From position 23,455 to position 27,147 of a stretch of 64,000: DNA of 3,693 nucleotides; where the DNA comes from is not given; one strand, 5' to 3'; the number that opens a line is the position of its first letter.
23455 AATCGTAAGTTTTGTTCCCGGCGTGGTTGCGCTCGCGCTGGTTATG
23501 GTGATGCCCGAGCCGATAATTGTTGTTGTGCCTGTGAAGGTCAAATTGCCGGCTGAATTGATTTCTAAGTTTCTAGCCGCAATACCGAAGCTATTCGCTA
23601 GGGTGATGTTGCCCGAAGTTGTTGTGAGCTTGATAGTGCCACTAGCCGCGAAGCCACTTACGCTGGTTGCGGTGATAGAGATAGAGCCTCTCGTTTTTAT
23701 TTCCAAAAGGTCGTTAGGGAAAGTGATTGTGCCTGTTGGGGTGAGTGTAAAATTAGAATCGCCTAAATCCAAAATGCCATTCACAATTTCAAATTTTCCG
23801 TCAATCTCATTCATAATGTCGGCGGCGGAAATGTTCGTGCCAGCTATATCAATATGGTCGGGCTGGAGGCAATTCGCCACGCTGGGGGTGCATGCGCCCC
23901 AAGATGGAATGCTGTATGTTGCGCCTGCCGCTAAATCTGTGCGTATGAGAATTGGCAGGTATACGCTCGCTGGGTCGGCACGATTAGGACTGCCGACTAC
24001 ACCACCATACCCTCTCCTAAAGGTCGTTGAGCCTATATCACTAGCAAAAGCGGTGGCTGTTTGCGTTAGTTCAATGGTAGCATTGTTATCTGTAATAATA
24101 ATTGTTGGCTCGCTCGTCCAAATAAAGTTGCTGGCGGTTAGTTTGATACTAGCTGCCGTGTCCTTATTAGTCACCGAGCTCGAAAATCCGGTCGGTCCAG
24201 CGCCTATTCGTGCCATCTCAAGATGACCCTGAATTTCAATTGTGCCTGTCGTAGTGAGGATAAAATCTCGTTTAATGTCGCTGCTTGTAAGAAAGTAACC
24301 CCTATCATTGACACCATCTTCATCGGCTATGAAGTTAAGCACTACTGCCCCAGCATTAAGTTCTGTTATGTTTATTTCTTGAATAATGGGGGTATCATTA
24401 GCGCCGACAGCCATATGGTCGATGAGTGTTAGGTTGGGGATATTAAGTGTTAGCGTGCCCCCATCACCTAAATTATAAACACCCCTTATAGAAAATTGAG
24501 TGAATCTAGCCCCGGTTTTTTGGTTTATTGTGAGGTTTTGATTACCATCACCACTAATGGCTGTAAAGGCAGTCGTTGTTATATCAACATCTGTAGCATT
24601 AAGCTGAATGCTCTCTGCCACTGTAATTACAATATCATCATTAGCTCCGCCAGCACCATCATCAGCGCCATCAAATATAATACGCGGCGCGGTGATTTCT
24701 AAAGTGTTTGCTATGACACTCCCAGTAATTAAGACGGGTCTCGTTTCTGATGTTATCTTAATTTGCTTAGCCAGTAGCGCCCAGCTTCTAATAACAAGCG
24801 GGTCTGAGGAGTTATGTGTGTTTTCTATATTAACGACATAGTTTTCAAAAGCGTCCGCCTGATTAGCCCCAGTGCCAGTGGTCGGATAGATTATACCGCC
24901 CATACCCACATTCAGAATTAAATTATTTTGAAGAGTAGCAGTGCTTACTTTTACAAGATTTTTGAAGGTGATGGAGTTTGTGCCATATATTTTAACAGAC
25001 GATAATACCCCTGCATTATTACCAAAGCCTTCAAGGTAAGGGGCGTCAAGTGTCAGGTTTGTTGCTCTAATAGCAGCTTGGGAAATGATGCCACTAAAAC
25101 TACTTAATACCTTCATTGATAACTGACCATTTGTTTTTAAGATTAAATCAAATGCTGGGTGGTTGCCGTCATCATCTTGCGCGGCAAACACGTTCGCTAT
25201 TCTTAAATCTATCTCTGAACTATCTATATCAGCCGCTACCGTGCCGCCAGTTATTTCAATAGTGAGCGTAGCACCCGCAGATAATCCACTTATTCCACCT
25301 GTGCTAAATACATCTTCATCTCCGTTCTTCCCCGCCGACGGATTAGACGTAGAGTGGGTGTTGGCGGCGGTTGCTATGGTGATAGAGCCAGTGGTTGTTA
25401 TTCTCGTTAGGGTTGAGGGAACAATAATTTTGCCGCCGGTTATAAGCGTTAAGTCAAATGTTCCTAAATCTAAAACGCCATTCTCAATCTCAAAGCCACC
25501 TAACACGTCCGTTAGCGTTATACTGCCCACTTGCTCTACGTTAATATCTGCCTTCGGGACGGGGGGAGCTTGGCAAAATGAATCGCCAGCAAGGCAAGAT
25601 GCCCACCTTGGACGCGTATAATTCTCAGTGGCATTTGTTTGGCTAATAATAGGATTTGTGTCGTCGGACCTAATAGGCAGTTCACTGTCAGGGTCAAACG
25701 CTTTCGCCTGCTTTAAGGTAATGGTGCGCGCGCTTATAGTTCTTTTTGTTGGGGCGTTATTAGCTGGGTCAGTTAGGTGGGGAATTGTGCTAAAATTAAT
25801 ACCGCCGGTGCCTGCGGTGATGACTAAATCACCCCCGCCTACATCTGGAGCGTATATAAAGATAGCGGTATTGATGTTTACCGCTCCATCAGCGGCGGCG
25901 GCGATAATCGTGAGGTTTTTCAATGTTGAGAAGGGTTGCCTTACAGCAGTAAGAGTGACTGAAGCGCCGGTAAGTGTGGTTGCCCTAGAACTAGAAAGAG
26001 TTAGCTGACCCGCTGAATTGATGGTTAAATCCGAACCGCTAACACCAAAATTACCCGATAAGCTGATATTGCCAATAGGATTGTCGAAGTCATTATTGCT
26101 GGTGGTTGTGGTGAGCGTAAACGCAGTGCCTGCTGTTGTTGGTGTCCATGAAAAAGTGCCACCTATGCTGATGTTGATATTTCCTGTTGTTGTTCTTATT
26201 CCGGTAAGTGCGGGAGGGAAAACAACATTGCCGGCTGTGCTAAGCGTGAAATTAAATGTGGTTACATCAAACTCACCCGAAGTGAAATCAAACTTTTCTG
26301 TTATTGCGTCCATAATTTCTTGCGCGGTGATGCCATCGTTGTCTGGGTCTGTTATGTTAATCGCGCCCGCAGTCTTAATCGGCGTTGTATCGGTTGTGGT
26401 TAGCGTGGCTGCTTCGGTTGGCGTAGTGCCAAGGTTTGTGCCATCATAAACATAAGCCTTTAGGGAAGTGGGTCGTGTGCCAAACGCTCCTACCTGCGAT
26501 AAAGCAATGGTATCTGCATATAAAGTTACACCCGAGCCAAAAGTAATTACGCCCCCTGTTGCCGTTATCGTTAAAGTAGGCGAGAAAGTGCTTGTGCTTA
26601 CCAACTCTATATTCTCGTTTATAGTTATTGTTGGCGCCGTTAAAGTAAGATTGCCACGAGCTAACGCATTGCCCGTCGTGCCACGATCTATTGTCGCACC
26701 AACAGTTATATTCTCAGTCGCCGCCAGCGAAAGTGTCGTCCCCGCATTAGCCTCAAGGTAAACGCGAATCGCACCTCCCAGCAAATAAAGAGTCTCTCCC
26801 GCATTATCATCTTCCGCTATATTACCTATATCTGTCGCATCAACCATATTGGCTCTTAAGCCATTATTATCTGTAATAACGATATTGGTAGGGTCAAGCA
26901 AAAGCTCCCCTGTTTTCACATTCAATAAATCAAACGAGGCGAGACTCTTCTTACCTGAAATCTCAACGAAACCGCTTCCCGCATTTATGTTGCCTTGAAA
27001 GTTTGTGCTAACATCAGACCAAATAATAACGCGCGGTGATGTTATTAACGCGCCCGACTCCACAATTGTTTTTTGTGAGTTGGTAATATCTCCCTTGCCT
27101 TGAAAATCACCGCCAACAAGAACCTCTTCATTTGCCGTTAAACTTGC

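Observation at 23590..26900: Mosaic paralogs: a diverged ~1,100-aa segment flanked by near-identical blocks (candidate specificity region; gene conversion)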

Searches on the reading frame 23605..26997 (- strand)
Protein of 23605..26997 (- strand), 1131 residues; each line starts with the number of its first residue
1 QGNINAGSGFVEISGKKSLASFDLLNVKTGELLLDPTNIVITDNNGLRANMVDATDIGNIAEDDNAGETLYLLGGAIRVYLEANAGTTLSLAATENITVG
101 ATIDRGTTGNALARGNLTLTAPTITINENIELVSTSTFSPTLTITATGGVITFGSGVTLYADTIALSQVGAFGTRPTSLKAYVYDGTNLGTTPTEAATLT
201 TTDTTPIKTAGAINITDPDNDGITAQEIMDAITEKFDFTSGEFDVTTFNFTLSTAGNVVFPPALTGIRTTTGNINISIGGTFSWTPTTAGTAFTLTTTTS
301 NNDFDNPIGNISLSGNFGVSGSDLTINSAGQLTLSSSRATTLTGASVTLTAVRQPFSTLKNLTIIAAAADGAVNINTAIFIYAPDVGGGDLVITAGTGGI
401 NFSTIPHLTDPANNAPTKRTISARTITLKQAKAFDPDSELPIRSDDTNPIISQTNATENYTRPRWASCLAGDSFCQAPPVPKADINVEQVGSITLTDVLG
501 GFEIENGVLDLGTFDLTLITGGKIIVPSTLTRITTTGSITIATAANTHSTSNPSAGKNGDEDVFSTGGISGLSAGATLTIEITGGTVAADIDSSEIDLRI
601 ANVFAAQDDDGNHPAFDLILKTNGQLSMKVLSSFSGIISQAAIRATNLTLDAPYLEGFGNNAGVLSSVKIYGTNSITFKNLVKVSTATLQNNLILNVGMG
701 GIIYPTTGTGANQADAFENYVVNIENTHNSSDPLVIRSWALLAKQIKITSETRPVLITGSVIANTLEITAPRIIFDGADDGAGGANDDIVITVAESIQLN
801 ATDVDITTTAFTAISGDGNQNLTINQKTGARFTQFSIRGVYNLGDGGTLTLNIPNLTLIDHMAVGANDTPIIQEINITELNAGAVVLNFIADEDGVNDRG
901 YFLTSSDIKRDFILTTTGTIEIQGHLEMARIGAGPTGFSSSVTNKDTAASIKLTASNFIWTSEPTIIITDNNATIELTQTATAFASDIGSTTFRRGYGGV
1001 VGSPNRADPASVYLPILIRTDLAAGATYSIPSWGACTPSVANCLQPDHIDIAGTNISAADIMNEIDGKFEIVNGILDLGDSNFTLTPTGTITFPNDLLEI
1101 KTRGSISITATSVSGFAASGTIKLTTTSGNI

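Call 51: predict_structure(alignment_id=A1)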
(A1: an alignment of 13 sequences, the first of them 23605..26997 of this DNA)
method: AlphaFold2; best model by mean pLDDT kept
length: 1131 residues; sequences in the alignment: 13
mean_pLDDT: 60.2   pTM: 0.45
mean pLDDT of the five models: 60.2, 59.3, 57.1, 56.6, 52.9
residues with pLDDT >= 90: 35; 70-90: 360; 50-70: 367; < 50: 369
segments of 3 or more residues with pLDDT < 50: 18-21, 46-66, 206-209, 378-384, 404-419, 442-446, 455-491, 497-509, 521-531, 544-560, 565-568, 584-594, 605-607, 632-639, 659-665, 686-690, 707-712, 814-816, 858-872, 893-907, 922-949, 960-975, 979-1048, 1052-1055, 1064-1071, 1094-1096, 1112-1121, 1129-1131
pLDDT, mean of each block of 10 residues (from residue 1): 68 59 65 79 57 34 48 78 77 87 75 86 91 85 88 89 87 79 80 79 56 77 83 69 74 86 85 85 80 85 70 84 85 72 86 56 81 65 51 76 48 44 63 55 49 49 41 34 31 47 42 54 45 55 43 37 50 64 42 51 52 65 66 44 71 63 52 74 54 65 58 58 69 66 76 71 81 67 62 80 57 54 76 65 69 58 38 53 64 40 47 58 43 28 40 55 44 48 37 27 26 31 32 33 43 50 48 54 53 51 58 43 50 45
secondary structure, 60 per line:
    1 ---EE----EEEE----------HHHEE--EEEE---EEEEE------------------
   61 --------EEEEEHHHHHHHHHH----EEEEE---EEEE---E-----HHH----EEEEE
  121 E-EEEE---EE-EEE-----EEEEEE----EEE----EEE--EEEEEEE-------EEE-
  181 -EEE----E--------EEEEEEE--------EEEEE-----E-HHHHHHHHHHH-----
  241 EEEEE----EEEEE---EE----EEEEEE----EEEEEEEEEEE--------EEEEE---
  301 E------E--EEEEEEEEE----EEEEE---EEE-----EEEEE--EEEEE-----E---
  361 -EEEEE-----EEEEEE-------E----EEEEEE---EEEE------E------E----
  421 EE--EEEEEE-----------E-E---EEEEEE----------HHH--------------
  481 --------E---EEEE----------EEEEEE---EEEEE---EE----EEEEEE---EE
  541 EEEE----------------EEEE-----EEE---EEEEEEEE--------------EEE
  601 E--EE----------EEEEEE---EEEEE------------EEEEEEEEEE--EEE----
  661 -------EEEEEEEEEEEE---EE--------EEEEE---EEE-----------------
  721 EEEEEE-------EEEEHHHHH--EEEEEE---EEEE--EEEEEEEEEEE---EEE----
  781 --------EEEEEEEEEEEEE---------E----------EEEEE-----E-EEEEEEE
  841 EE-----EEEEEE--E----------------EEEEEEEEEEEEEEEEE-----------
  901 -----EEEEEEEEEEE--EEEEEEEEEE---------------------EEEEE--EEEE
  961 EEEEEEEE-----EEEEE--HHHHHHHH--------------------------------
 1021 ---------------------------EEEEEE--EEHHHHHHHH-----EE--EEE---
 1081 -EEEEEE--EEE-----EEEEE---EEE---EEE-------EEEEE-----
elements in order (helices of 4 or more, strands of 3 or more residues): E10-13 E31-34 E38-42 E69-73 H74-83 E88-92 E96-99 E116-121 E123-126 E133-135 E141-146 E151-153 E158-160 E163-169 E177-179 E182-184 E198-204 E213-217 H225-235 E241-245 E250-254 E264-269 E274-284 E293-297 E311-319 E324-328 E332-334 E340-344 E347-351 E362-366 E372-377 E390-395 E399-402 E425-430 E448-453 E493-496 E507-512 E516-520 E530-535 E539-544 E561-564 E570-572 E576-583 E598-601 E616-621 E625-629 E642-651 E654-656 E668-679 E693-697 E701-703 E721-726 E734-737 H738-742 E745-750 E754-757 E760-770 E774-776 E789-801 E822-826 E834-842 E848-853 E873-889 E906-916 E919-928 E950-954 E957-968 E974-978 H981-988 E1048-1053 H1058-1065 E1075-1077 E1082-1087 E1090-1092 E1098-1102 E1106-1108 E1112-1114 E1122-1126

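Call 53: fold_search(model_id=the predicted structure, library=pdb)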
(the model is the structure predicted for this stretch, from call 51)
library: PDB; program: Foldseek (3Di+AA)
matches with E <= 10: 32; with E <= 0.001: 0
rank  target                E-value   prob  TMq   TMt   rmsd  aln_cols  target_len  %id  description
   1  6p5t_B                7.3e-01  0.07  0.13  0.16  21.0       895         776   12  Surface-layer (S-layer) RsaA protein from Caulobacter crescentus bound to strontium and iodide (released 2020-01-15)
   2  6p5t_D                9.9e-01  0.06  0.13  0.15  23.9       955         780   12  Surface-layer (S-layer) RsaA protein from Caulobacter crescentus bound to strontium and iodide (released 2020-01-15)
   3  7o7t                  1.7e+00  0.01  0.07  0.10  38.7      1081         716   11  Structure of the PL6 family alginate lyase Patl3640 from Pseudoalteromonas atlantica T6c in complex with 4-deoxy-L-eryth (released 2021-07-28)
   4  3h09_A                2.1e+00  0.02  0.08  0.09  27.9       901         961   10  The structure of Haemophilus influenzae IgA1 protease (released 2009-04-21)
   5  8cpk_B                2.2e+00  0.06  0.10  0.20  16.8       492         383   10  Crystal structure of EtpA secretion domain from Enterotoxigenic Escherichia coli (released 2024-01-10)
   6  5n8p_A                2.4e+00  0.03  0.11  0.14  26.3      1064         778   11  S-layer protein RsaA from C. crescentus (released 2017-04-12)
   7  6p5t_C                2.5e+00  0.03  0.13  0.15  24.2       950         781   10  Surface-layer (S-layer) RsaA protein from Caulobacter crescentus bound to strontium and iodide (released 2020-01-15)
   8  5kf3                  2.9e+00  0.04  0.07  0.20  13.9       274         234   10  Truncated hemolysin A from P. mirabilis Y134A at 2.2 Angstroms resolution (released 2017-03-22)
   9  3h09_B                3.2e+00  0.02  0.11  0.12  20.6       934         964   10  The structure of Haemophilus influenzae IgA1 protease (released 2009-04-21)
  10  5kdk                  3.5e+00  0.02  0.06  0.16  14.7       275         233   10  Truncated hemolysin A from P. mirabilis at 2.0 Angstroms resolution crystallized in a high salt condition (released 2017-06-14)
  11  7bst_C                4.5e+00  0.06  0.05  0.06  12.3       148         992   11  EcoR124I-Ocr in the Intermediate State (released 2020-05-27)
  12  6n2c_A                5.9e+00  0.02  0.08  0.15  35.1       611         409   11  The Crystal Structure of Caldicellulosiruptor hydrothermalis Tapirin C-terminal domain (released 2018-12-19)
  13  6z7p_A                5.9e+00  0.01  0.09  0.10  26.2      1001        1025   11  Composite model of the Caulobacter crescentus S-layer bound to the O-antigen of lipopolysaccharide (released 2020-07-15)
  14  8jhh_A                5.9e+00  0.01  0.06  0.08  43.7      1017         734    8  Glycoside hydrolase family 55 endo-beta-1,3-glucanase from Microdochium nivale (released 2024-04-03)
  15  8yl7_C                7.0e+00  0.02  0.07  0.14  15.1       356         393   12  EDS1-SAG101-NRG1C heterotrimer (released 2025-01-29)
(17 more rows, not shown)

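Call 77: search_protein_representatives(protein=window:23605-26997:-)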
Query: 1131 residues. Proteins with E-value up to 0.001 (for the whole library): 8; up to 1e-10: 3; up to 1e-30: 2. The best 8 are listed.
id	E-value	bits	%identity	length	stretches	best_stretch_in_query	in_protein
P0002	7.6e-292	987.6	64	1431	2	422-1072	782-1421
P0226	8.9e-147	507.3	46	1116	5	267-834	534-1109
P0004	2.3e-13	65.7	34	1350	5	1-165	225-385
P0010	3.1e-08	48.7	39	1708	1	1-351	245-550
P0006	1.3e-07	46.6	44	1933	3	1-174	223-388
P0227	2.2e-06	42.5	39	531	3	1-155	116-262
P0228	3.4e-06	41.9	35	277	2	289-450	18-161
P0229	5.2e-05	38.0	40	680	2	2-152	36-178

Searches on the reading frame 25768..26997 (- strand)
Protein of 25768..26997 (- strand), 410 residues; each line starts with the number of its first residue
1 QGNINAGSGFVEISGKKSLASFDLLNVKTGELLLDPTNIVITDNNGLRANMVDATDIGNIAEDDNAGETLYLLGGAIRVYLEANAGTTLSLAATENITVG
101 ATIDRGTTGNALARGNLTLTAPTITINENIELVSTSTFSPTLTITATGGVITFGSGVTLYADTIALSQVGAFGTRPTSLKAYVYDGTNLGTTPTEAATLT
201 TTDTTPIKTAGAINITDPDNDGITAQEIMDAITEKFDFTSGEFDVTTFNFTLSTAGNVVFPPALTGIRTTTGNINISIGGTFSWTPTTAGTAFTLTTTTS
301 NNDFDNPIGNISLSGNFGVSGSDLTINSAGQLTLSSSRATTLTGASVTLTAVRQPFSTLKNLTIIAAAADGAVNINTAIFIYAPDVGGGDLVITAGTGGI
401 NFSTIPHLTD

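Call 82: predict_structure(alignment_id=A2)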
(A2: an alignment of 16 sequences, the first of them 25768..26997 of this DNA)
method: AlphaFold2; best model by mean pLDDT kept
length: 410 residues; sequences in the alignment: 16
mean_pLDDT: 77.2   pTM: 0.53
mean pLDDT of the five models: 77.2, 73.2, 73.1, 70.2, 64.1
residues with pLDDT >= 90: 68; 70-90: 245; 50-70: 62; < 50: 35
segments of 3 or more residues with pLDDT < 50: 48-66, 380-387, 407-410
pLDDT, mean of each block of 10 residues (from residue 1): 67 59 66 75 59 42 52 82 84 89 82 90 93 91 91 93 91 84 86 83 69 81 85 78 82 89 88 88 85 88 74 86 86 73 85 58 71 65 47 76 53
secondary structure, 60 per line:
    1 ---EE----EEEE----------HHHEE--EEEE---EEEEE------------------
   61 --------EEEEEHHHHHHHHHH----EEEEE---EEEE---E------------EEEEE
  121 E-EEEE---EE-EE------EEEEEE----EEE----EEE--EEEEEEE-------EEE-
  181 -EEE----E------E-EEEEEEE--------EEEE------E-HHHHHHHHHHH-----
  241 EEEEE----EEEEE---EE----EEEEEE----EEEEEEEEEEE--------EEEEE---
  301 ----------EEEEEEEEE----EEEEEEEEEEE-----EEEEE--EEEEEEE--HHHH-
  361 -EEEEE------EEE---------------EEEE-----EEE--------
elements in order: E10-13 E31-34 E38-42 E69-73 H74-83 E88-92 E96-99 E116-121 E123-126 E141-146 E151-153 E158-160 E163-169 E177-179 E182-184 E198-204 E213-216 H225-235 E241-245 E250-254 E264-269 E274-284 E293-297 E311-319 E324-334 E340-344 E347-353 H356-359 E362-366 E373-375 E391-394 E400-402

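Call 84: fold_search(model_id=the predicted structure, library=pdb)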
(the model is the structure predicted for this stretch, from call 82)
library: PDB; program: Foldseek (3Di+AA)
matches with E <= 10: 97; with E <= 0.001: 0
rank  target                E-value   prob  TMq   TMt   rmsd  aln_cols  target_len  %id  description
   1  6qvi_A                1.4e-01  0.11  0.14  0.12  25.5       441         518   10  Crystal structure of competence-associated pilin ComZ from Thermus thermophilus (released 2019-05-29)
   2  7usl_C                3.1e-01  0.04  0.12  0.09  18.9       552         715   10  Integrin alphaM/beta2 ectodomain in complex with adenylate cyclase toxin RTX751 and M1F5 Fab (released 2022-08-17)
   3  4oj5_B                3.4e-01  0.09  0.17  0.11  19.4       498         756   11  Crystal Structure of a Putative Tailspike Protein (TSP1, orf210) from Escherichia coli O157:H7 Bacteriohage CBA120 (released 2014-03-26)
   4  2odl                  4.5e-01  0.08  0.15  0.16  22.7       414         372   14  Crystal structure of the HMW1 secretion domain from Haemophilus influenzae (released 2007-08-21)
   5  8vbb_A                4.9e-01  0.15  0.23  0.10  18.4       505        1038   15  The secreted adhesin EtpA of Enterotoxigenic Escherichia coli in complex with the mouse mAb 1G05 (released 2024-09-04)
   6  4oj5_C                5.4e-01  0.08  0.17  0.12  17.5       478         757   11  Crystal Structure of a Putative Tailspike Protein (TSP1, orf210) from Escherichia coli O157:H7 Bacteriohage CBA120 (released 2014-03-26)
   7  4oj5_A                5.7e-01  0.07  0.18  0.12  19.2       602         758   11  Crystal Structure of a Putative Tailspike Protein (TSP1, orf210) from Escherichia coli O157:H7 Bacteriohage CBA120 (released 2014-03-26)
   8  4rm6                  8.7e-01  0.09  0.20  0.12  19.1       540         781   12  Crystal structure of Hemopexin Binding Protein (released 2016-05-18)
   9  4pex_A                1.2e+00  0.04  0.17  0.14  27.4       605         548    9  Structure of the E502A variant of sacteLam55A from Streptomyces sp. SirexAA-E in complex with glucose (released 2015-03-18)
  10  4rt6_A                1.3e+00  0.11  0.24  0.13  19.4       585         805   12  Structure of a complex between hemopexin and hemopexin binding protein (released 2016-05-18)
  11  5i04_A                1.3e+00  0.02  0.08  0.06  17.6       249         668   10  Crystal structure of the orphan region of human endoglin/CD105 (released 2017-06-07)
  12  3syj                  1.5e+00  0.03  0.15  0.10  18.2       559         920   10  Crystal structure of the Haemophilus influenzae Hap adhesin (released 2011-08-24)
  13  6n2b_B                1.5e+00  0.08  0.14  0.16  20.9       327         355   12  The Crystal Structure of Caldicellulosiruptor kristjanssonii Tapirin C-terminal domain (released 2018-12-19)
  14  8x1p                  1.8e+00  0.03  0.11  0.17  23.2       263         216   12  Crystal structure of G160C/S176C mutant of FfIBP (released 2024-11-13)
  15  6n2b_A                1.9e+00  0.07  0.14  0.16  21.5       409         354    9  The Crystal Structure of Caldicellulosiruptor kristjanssonii Tapirin C-terminal domain (released 2018-12-19)
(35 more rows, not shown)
